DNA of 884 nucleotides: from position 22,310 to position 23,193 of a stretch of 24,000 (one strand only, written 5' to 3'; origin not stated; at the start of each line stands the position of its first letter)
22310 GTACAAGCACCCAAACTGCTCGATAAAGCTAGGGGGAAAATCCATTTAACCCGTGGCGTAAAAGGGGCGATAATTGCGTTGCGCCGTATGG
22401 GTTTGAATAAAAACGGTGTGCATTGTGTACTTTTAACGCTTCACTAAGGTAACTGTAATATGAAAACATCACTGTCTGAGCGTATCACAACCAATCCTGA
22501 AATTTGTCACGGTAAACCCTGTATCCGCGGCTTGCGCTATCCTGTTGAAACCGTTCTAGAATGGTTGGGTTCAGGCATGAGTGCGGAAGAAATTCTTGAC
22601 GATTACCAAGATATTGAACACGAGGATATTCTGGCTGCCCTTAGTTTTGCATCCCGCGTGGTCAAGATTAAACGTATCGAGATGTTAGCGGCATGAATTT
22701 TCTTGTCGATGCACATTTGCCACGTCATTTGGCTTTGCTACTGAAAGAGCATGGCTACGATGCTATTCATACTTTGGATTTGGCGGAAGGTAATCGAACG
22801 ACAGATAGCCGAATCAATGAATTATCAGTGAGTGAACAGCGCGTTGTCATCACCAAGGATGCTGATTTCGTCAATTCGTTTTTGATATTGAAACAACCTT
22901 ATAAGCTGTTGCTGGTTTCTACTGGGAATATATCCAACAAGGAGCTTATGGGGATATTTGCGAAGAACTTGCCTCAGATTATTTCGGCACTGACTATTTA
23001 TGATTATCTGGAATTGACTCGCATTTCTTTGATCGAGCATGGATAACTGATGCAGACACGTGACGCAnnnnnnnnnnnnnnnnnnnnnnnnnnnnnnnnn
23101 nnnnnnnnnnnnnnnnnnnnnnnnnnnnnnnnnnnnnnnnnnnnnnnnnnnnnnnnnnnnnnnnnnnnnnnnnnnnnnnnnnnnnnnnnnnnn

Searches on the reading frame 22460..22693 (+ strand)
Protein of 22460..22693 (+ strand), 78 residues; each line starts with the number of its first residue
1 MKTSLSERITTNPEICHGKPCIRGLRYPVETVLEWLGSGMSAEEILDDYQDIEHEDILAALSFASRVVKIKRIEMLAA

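Call 16: search_protein_families(library=pfam, proteins=[window:22460-22693:+], max_evalue=0.01)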
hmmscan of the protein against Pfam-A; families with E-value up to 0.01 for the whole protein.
window:22460-22693:+ (78 aa): 1 family
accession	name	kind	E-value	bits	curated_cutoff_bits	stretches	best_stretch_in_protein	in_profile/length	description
PF04255.20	DUF433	-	2.2e-26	91.9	23.6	1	9-64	1-56/56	Protein of unknown function (DUF433)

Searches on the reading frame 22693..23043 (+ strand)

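Call 16: search_protein_families(library=pfam, proteins=[window:22693-23043:+], max_evalue=0.01)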
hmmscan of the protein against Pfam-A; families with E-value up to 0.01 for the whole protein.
window:22693-23043:+ (117 aa): 3 families
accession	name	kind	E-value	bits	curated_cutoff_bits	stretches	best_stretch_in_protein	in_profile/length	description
PF18480.7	DUF5615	-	1.6e-21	76.7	23.8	1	1-98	1-97/110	Domain of unknown function (DUF5615)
PF01927.22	Mut7-C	-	1.9e-06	28.5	23.3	1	2-68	2-61/146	Mut7-C RNAse domain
PF18478.7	PIN_10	-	6e-06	26.7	26.2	1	1-59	1-62/84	PIN like domain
